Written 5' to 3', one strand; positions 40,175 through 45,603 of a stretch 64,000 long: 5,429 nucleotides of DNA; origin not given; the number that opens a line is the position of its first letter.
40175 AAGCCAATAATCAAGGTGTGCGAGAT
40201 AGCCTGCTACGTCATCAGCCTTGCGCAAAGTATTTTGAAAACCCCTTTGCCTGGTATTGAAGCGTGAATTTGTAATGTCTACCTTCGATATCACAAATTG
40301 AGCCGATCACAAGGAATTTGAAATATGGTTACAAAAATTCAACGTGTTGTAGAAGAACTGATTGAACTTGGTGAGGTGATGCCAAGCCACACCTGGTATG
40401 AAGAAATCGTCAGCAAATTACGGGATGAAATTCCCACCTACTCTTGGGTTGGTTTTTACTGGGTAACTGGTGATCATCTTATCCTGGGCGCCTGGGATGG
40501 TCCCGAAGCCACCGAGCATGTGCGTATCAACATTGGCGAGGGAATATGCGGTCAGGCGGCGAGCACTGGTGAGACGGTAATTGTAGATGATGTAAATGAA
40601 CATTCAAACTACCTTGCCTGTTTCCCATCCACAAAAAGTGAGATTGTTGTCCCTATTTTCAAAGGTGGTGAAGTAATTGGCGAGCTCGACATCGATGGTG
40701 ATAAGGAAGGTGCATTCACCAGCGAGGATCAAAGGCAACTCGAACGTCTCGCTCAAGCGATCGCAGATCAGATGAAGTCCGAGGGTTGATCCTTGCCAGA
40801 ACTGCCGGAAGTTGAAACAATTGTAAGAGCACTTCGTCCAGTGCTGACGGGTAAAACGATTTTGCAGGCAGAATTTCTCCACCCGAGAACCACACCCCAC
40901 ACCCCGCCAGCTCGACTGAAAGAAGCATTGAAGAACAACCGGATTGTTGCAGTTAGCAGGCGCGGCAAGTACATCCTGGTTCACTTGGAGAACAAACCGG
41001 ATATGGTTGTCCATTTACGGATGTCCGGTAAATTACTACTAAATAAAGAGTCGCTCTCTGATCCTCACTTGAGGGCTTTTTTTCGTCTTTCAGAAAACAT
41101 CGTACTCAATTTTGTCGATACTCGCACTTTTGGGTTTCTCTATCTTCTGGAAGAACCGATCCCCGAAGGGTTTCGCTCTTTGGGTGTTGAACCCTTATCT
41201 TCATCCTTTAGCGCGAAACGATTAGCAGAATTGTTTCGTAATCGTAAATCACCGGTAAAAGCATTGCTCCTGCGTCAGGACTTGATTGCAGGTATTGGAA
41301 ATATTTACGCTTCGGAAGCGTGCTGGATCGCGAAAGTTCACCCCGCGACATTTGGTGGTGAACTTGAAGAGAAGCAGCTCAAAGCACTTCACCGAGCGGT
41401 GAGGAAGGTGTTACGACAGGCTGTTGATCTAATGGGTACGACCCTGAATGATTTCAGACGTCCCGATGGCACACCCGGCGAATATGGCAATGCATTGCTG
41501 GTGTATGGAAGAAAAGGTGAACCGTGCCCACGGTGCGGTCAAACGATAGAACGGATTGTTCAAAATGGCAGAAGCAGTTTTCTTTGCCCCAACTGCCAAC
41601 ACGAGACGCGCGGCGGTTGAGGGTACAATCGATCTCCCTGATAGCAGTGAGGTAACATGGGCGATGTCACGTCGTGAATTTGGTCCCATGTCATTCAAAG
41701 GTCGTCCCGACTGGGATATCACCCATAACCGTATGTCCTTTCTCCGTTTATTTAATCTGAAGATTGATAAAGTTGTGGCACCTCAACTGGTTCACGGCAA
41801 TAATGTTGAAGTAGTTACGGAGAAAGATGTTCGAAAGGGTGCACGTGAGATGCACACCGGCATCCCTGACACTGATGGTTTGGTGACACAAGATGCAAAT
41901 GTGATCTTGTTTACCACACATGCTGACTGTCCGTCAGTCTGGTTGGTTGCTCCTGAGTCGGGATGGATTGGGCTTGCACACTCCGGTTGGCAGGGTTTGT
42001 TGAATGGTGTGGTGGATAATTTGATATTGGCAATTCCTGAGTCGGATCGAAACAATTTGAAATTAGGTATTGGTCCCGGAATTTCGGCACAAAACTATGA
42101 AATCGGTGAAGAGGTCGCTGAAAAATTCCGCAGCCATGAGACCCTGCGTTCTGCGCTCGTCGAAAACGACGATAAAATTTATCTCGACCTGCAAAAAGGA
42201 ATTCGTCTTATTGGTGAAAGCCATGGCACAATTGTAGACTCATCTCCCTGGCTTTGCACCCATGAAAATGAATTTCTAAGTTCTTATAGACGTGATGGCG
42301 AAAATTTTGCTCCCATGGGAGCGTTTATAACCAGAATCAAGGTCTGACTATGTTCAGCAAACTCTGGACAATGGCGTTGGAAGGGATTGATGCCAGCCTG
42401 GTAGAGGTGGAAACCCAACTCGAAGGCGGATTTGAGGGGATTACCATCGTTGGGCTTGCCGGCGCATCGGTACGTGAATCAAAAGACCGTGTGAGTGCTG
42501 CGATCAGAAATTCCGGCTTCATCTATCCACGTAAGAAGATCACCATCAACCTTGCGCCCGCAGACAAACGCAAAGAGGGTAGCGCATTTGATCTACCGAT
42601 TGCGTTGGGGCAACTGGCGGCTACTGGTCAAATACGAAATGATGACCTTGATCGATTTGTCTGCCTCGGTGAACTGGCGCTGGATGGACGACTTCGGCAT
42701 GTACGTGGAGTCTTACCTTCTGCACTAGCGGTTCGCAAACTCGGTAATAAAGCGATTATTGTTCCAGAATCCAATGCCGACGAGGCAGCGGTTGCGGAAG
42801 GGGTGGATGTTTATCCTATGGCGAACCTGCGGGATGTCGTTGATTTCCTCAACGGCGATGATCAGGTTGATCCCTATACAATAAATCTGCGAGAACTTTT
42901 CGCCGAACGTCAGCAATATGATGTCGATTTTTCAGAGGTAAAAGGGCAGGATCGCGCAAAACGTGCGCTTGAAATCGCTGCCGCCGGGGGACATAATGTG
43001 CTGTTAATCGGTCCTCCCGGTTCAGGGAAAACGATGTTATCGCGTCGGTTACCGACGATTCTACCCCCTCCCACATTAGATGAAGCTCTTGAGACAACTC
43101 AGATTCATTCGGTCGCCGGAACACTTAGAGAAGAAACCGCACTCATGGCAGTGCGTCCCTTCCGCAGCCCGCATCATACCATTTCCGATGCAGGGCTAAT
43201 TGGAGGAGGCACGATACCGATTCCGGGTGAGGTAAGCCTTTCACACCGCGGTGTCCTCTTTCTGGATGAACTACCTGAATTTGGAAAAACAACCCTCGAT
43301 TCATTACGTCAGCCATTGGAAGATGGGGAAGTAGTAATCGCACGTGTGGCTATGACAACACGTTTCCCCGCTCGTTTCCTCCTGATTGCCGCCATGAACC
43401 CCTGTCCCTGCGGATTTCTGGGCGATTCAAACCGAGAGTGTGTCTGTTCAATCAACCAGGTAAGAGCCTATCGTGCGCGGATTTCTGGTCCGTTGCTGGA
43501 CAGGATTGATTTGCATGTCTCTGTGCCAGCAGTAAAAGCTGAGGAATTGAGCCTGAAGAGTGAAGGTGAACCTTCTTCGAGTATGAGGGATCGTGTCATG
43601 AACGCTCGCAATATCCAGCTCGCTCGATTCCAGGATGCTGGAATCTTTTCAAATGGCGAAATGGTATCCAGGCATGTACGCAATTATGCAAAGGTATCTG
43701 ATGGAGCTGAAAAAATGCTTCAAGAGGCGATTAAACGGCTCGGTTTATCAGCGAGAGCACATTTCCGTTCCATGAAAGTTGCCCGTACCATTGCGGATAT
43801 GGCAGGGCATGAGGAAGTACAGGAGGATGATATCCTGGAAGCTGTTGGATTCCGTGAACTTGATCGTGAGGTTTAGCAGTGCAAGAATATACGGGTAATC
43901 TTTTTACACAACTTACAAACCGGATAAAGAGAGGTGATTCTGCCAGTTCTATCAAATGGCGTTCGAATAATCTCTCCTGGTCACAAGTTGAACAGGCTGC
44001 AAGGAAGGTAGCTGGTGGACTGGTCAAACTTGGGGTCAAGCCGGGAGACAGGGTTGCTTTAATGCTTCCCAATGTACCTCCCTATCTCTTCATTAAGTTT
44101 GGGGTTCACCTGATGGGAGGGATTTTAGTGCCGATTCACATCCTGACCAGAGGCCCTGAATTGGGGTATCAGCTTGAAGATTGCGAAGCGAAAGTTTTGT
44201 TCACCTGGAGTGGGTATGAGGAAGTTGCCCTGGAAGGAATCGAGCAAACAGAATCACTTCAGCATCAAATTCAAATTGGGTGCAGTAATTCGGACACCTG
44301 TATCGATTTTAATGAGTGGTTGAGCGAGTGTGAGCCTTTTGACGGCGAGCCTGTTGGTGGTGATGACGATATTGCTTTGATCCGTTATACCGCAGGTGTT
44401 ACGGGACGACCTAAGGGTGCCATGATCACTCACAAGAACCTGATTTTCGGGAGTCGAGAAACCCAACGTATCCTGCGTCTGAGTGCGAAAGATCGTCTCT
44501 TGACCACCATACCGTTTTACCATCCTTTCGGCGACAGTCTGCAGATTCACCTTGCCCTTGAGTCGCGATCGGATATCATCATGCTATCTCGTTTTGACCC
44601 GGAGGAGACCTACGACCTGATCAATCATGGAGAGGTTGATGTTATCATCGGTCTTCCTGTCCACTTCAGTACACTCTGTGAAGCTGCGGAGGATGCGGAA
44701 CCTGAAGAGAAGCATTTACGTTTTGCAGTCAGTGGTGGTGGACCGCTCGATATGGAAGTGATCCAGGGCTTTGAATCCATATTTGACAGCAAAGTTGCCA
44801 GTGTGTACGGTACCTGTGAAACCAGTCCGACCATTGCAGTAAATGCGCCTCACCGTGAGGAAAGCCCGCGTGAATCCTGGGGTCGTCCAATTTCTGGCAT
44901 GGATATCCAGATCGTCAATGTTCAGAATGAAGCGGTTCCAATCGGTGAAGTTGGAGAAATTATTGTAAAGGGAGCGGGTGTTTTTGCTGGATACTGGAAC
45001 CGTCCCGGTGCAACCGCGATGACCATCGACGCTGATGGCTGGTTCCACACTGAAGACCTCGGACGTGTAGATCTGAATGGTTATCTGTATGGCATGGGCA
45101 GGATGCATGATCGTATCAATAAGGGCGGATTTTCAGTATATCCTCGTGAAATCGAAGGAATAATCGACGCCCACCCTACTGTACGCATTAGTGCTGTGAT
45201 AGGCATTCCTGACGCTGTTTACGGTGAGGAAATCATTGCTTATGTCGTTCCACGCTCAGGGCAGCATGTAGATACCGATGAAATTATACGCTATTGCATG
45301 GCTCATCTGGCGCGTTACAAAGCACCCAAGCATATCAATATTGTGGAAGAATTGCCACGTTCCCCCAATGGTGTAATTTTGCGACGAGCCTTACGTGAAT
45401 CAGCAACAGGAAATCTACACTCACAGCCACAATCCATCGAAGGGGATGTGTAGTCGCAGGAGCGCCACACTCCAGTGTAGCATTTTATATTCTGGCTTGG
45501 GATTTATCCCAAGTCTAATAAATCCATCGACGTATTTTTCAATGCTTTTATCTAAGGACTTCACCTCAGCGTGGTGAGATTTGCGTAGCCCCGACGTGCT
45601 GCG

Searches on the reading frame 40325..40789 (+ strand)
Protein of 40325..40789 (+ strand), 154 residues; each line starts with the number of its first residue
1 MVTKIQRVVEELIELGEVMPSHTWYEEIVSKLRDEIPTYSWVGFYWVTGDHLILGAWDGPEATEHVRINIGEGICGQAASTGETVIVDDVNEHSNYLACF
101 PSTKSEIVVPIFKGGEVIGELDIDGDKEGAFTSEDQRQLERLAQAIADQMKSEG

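Call 9: search_protein_families(library=pfam, proteins=[window:40325-40789:+])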
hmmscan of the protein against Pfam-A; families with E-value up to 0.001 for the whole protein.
window:40325-40789:+ (154 aa): 3 families
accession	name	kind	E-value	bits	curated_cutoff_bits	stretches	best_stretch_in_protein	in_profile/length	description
PF13185.12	GAF_2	-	4.7e-17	62.9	28.6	1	26-147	9-132/136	GAF domain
PF01590.32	GAF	-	9.3e-14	52.5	22.4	1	54-147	35-130/133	GAF domain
PF13492.12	GAF_3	-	2.8e-06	28.2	27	1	51-149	33-126/129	GAF domain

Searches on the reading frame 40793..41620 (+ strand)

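Call 9: search_protein_families(library=pfam, proteins=[window:40793-41620:+])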
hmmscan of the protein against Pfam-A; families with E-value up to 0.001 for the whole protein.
window:40793-41620:+ (275 aa): 4 families
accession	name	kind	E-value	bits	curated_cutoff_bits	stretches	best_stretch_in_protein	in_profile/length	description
PF01149.29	Fapy_DNA_glyco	-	7e-34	117.4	25.5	1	1-115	1-116/117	Formamidopyrimidine-DNA glycosylase N-terminal domain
PF06831.19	H2TH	-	4.6e-25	87.9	34.7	1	130-219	1-90/93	Formamidopyrimidine-DNA glycosylase H2TH domain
PF06827.20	zf-FPG_IleRS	-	4.6e-13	49.1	21.3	1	242-270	1-29/30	Zinc finger found in FPG and IleRS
PF24458.1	DUF7573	-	0.00093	19.5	30.2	0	241-269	10-37/39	Domain of unknown function (DUF7573)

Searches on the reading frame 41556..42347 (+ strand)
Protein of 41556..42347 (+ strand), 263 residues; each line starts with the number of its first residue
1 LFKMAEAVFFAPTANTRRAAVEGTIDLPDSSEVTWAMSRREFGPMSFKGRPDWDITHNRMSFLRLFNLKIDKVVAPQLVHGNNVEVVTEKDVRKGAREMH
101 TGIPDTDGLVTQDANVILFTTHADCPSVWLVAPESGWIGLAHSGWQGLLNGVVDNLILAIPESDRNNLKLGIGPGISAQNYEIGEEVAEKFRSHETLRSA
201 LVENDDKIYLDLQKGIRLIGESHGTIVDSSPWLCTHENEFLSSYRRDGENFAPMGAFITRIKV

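Call 9: search_protein_families(library=pfam, proteins=[window:41556-42347:+])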
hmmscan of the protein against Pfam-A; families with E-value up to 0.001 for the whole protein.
window:41556-42347:+ (263 aa): 1 family
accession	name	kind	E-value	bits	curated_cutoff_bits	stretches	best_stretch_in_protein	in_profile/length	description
PF02578.20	Cu-oxidase_4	-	2.7e-41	142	22.9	1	54-258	27-237/238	Multi-copper polyphenol oxidoreductase laccase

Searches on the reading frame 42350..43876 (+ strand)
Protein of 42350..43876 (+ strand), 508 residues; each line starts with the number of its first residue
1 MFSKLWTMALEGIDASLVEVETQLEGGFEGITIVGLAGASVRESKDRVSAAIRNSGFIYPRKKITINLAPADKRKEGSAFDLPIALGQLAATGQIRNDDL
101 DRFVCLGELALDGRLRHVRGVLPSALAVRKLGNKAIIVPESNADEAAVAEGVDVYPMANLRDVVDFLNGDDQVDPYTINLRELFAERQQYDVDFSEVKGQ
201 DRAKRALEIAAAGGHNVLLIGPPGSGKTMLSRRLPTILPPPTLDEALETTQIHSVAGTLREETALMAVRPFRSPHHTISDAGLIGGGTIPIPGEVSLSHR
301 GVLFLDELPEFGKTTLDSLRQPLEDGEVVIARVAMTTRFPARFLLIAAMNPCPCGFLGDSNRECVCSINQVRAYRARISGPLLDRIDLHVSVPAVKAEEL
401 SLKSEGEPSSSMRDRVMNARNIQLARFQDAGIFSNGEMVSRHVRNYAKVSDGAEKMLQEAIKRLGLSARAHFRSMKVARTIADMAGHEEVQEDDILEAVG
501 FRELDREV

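Call 9: search_protein_families(library=pfam, proteins=[window:42350-43876:+])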
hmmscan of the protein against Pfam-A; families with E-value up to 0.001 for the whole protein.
window:42350-43876:+ (508 aa): 7 families
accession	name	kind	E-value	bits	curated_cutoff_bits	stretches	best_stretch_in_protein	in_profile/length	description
PF01078.27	Mg_chelatase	-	4.6e-95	317.3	20.3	1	193-399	1-206/207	Magnesium chelatase, subunit ChlI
PF13541.12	ChlI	-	4.1e-43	146.6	27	1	20-142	1-121/121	Subunit ChlI of Mg-chelatase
PF13335.12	Mg_chelatase_C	-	6.3e-28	97.6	26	1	406-502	1-94/94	Magnesium chelatase, subunit ChlI C-terminal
PF07728.20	AAA_5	-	5e-10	40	22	1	216-353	1-125/139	AAA domain (dynein-related subfamily)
PF00493.29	MCM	-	1.1e-07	31.6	23.3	1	293-356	115-178/224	MCM P-loop domain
PF13191.12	AAA_16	-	0.00012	23.1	32.6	1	204-241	13-51/167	AAA ATPase domain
PF00158.32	Sigma54_activat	-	0.00027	21.1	20.2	0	292-350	86-142/168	Sigma-54 interaction domain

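Call 21: find_homologous_proteins(query=window:42350-43876:+, max_evalue=1e-50)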
Query window:42350-43876:+ (508 aa): 8000 proteins with E <= 1e-50 among 8000 candidates; the best 120 are listed.
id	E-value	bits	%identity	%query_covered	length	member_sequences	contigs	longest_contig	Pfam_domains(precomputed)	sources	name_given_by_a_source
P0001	1.6e-256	870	76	100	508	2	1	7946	PF13335.13,PF00493.30,PF07728.21,PF01078.28,PF13541.13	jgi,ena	-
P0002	1.1e-248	844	74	100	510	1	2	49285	PF13335.13,PF00493.30,PF07728.21,PF01078.28,PF13541.13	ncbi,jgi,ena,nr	ncbi:MAG: YifB family Mg chelatase-like AAA ATPase [Candidatus Electryonea clarkiae]|nr:YifB family 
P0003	1.3e-247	840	74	100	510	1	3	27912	PF13335.13,PF00493.30,PF07728.21,PF01078.28,PF13191.13,PF13541.13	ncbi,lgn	-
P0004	3.1e-247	839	73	100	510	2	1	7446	PF13335.13,PF05362.20,PF00493.30,PF07728.21,PF01078.28,PF13541.13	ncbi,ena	-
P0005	1.4e-244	831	73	100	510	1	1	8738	PF13335.13,PF00493.30,PF07728.21,PF01078.28,PF13541.13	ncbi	-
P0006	7.0e-244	828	72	100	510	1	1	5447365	PF13335.13,PF05362.20,PF00493.30,PF07728.21,PF01078.28,PF13541.13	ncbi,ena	-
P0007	5.4e-243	825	72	100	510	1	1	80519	PF13335.13,PF05362.20,PF00493.30,PF07728.21,PF01078.28,PF13541.13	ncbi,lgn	-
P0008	5.8e-239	812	71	100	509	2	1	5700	PF00158.33,PF13335.13,PF00493.30,PF14532.13,PF07728.21,PF01078.28,PF13191.13,PF13541.13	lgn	-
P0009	3.1e-238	810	73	100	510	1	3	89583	PF00158.33,PF13335.13,PF00493.30,PF07728.21,PF01078.28,PF13541.13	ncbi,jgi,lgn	-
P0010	5.5e-237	805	71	100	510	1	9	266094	PF00158.33,PF13335.13,PF05362.20,PF00493.30,PF07728.21,PF01078.28,PF13541.13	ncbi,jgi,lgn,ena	-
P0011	3.2e-236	803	72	100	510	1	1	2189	PF00158.33,PF13335.13,PF00493.30,PF07728.21,PF01078.28,PF13541.13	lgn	-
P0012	2.8e-235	800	71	100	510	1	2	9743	PF00158.33,PF13335.13,PF00493.30,PF07728.21,PF01078.28,PF13541.13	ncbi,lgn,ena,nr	ncbi:competence protein ComM [bacterium BMS3Bbin04]|nr:competence protein ComM [bacterium BMS3Bbin04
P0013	7.7e-235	798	72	100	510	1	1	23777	PF00158.33,PF13335.13,PF00493.30,PF07728.21,PF01078.28,PF13541.13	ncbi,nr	ncbi:MAG: Competence protein ComM [Calditrichaeota bacterium]|nr:Competence protein ComM [Calditrich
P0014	1.8e-234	797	71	100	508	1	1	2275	PF00158.33,PF13335.13,PF00493.30,PF07728.21,PF01078.28,PF13541.13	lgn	-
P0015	2.8e-234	797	72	100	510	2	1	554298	PF00158.33,PF13335.13,PF00493.30,PF07728.21,PF01078.28,PF13541.13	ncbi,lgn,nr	ncbi:YifB family Mg chelatase-like AAA ATPase [bacterium]|nr:YifB family Mg chelatase-like AAA ATPas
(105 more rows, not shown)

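Call 26: find_encoding_contigs(protein=P0006, flank=10000, max_places=3)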
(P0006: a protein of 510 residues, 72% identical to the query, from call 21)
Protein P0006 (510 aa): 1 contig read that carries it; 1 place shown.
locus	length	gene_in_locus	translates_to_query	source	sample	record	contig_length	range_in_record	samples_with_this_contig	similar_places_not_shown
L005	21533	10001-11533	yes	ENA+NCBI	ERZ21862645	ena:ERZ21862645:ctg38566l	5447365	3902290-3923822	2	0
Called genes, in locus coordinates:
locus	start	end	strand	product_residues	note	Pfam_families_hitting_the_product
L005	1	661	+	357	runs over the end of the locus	PF03739:LptF_LptG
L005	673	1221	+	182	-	PF00908:dTDP_sugar_isom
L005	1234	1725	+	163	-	PF00383:dCMP_cyt_deam_1, PF14437:MafB19-deam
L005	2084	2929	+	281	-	PF08668:HDOD, PF01966:HD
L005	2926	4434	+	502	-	PF08668:HDOD, PF01966:HD, PF01590:GAF (weak)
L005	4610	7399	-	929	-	PF13860:FlgD_ig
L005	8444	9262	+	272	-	PF01149:Fapy_DNA_glyco, PF06831:H2TH, PF06827:zf-FPG_IleRS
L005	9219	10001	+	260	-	PF02578:Cu-oxidase_4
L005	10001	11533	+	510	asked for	PF05362:Lon_C (weak), PF13541:ChlI, PF00493:MCM (faint), PF01078:Mg_chelatase, PF07728:AAA_5 (weak), PF13335:Mg_chelatase_C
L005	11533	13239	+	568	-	PF00501:AMP-binding, PF13193:AMP-binding_C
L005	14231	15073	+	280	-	PF00106:adh_short, PF08659:KR (weak), PF13561:adh_short_C2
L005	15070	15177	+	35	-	-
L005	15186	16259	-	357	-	-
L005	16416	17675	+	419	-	PF01546:Peptidase_M20, PF07687:M20_dimer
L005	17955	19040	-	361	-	PF00072:Response_reg, PF00990:GGDEF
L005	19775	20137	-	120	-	PF00072:Response_reg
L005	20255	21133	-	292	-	PF01557:FAA_hydrolase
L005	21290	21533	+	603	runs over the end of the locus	-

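Call 27: find_encoding_contigs(protein=P0002, flank=10000, max_places=3)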
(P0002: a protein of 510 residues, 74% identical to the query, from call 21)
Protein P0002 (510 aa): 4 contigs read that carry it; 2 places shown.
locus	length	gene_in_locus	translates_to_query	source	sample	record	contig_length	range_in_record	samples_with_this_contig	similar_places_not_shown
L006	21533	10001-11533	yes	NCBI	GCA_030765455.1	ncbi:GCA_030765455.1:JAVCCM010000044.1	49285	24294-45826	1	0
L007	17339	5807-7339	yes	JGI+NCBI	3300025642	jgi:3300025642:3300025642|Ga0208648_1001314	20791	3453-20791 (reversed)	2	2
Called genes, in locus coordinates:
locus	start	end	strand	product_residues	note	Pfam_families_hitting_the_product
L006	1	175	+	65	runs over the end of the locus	-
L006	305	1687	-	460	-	PF03448:MgtE_N, PF00571:CBS, PF01769:MgtE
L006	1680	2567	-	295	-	PF00398:RrnaAD, PF13649:Methyltransf_25 (weak)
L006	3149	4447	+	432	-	PF07498:Rho_N, PF07497:Rho_RNA_bind, PF00006:ATP-synt_ab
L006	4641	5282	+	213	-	-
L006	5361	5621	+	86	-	PF04014:MazE_antitoxin (weak)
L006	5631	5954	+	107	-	PF02452:PemK_toxin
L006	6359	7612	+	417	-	PF01546:Peptidase_M20, PF07687:M20_dimer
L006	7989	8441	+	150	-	PF01590:GAF, PF13185:GAF_2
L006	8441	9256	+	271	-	PF01149:Fapy_DNA_glyco, PF06831:H2TH, PF06827:zf-FPG_IleRS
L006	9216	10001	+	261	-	PF02578:Cu-oxidase_4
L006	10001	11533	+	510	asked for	PF13541:ChlI, PF00493:MCM (faint), PF01078:Mg_chelatase, PF07728:AAA_5, PF13335:Mg_chelatase_C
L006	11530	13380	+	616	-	PF00501:AMP-binding, PF13193:AMP-binding_C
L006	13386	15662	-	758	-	PF09826:Beta_propel (faint), PF08309:LVIVD (weak), PF18962:Por_Secre_tail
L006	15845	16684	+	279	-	PF03747:ADP_ribosyl_GH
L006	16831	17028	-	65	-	-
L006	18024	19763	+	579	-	PF00501:AMP-binding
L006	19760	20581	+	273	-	PF21033:RMD1-3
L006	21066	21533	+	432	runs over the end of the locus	PF00285:Citrate_synt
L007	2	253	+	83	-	?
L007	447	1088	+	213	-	-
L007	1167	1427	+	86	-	PF04014:MazE_antitoxin (weak)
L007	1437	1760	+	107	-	PF02452:PemK_toxin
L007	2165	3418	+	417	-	PF01546:Peptidase_M20, PF07687:M20_dimer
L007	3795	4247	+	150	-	PF01590:GAF, PF13185:GAF_2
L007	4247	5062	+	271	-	PF01149:Fapy_DNA_glyco, PF06831:H2TH, PF06827:zf-FPG_IleRS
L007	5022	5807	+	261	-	PF02578:Cu-oxidase_4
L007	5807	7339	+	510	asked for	PF13541:ChlI, PF00493:MCM (faint), PF01078:Mg_chelatase, PF07728:AAA_5, PF13335:Mg_chelatase_C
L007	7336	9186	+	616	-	PF00501:AMP-binding, PF13193:AMP-binding_C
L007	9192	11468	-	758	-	PF09826:Beta_propel (faint), PF08309:LVIVD (weak), PF18962:Por_Secre_tail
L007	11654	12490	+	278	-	PF03747:ADP_ribosyl_GH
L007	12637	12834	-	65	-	-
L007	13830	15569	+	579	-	PF00501:AMP-binding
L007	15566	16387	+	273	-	PF21033:RMD1-3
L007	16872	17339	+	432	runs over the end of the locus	PF00285:Citrate_synt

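Call 51: find_encoding_contigs(protein=P0001, flank=10000, max_places=3)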
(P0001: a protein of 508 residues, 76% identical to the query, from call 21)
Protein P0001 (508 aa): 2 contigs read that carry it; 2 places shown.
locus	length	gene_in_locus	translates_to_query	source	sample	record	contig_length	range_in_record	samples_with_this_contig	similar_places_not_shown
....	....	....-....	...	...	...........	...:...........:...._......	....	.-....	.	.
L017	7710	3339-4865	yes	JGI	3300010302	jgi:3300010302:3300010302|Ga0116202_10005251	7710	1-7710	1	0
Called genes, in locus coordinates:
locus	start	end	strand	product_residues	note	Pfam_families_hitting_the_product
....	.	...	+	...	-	?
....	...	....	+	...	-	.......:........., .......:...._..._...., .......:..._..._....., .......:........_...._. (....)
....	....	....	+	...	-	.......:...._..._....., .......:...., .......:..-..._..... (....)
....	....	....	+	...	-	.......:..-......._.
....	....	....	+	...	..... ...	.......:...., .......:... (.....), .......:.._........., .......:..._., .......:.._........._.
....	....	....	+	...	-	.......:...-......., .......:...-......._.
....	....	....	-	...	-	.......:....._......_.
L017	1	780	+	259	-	PF07690:MFS_1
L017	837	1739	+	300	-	PF01370:Epimerase, PF04321:RmlD_sub_bind, PF16363:GDP_Man_Dehyd, PF02719:Polysacc_synt_2 (weak)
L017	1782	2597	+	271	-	PF01149:Fapy_DNA_glyco, PF06831:H2TH, PF06827:zf-FPG_IleRS (weak)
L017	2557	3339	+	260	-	PF02578:Cu-oxidase_4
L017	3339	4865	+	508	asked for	PF13541:ChlI, PF00493:MCM (faint), PF01078:Mg_chelatase, PF07728:AAA_5, PF13335:Mg_chelatase_C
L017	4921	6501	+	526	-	PF00501:AMP-binding, PF13193:AMP-binding_C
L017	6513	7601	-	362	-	PF01075:Glyco_transf_9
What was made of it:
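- In related genomes the AMP-binding gene is followed after 5-11 nt by a different convergent gene, with no repeats (calls 27, 51).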

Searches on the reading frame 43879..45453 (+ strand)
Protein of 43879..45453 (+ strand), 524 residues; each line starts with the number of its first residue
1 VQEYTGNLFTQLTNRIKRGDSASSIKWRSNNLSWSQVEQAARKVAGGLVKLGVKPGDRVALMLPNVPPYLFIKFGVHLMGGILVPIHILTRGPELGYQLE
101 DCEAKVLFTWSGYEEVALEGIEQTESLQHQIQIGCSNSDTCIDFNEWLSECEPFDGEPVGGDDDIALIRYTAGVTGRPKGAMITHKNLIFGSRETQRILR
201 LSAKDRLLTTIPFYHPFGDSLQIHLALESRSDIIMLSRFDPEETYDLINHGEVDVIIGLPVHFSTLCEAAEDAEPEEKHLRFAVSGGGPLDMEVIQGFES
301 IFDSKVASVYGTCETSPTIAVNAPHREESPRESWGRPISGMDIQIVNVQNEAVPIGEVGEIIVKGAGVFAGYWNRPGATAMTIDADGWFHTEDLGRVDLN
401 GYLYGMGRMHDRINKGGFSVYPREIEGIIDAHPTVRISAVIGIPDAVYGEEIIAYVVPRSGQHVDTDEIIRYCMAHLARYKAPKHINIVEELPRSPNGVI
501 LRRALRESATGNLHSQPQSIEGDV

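Call 9: search_protein_families(library=pfam, proteins=[window:43879-45453:+])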
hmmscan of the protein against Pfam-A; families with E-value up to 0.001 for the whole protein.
window:43879-45453:+ (524 aa): 2 families
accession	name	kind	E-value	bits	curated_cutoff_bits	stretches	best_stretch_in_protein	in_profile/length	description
PF00501.34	AMP-binding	-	1.6e-72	244.9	29.9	1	24-373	13-384/384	AMP-binding enzyme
PF13193.12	AMP-binding_C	-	1.6e-16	61.4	24.5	1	424-498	1-75/76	AMP-binding enzyme C-terminal domain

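Call 14: find_encoding_contigs(protein=window:43879-45453:+, flank=10000, max_places=10)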
Protein window:43879-45453:+ (524 aa): 1 contig read that carries it; 1 place shown.
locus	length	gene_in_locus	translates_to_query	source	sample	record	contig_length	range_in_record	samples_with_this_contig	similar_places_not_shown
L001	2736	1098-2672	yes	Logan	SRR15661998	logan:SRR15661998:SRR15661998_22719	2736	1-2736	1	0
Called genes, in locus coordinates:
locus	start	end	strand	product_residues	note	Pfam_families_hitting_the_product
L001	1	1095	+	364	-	?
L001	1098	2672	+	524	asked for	PF00501:AMP-binding, PF13193:AMP-binding_C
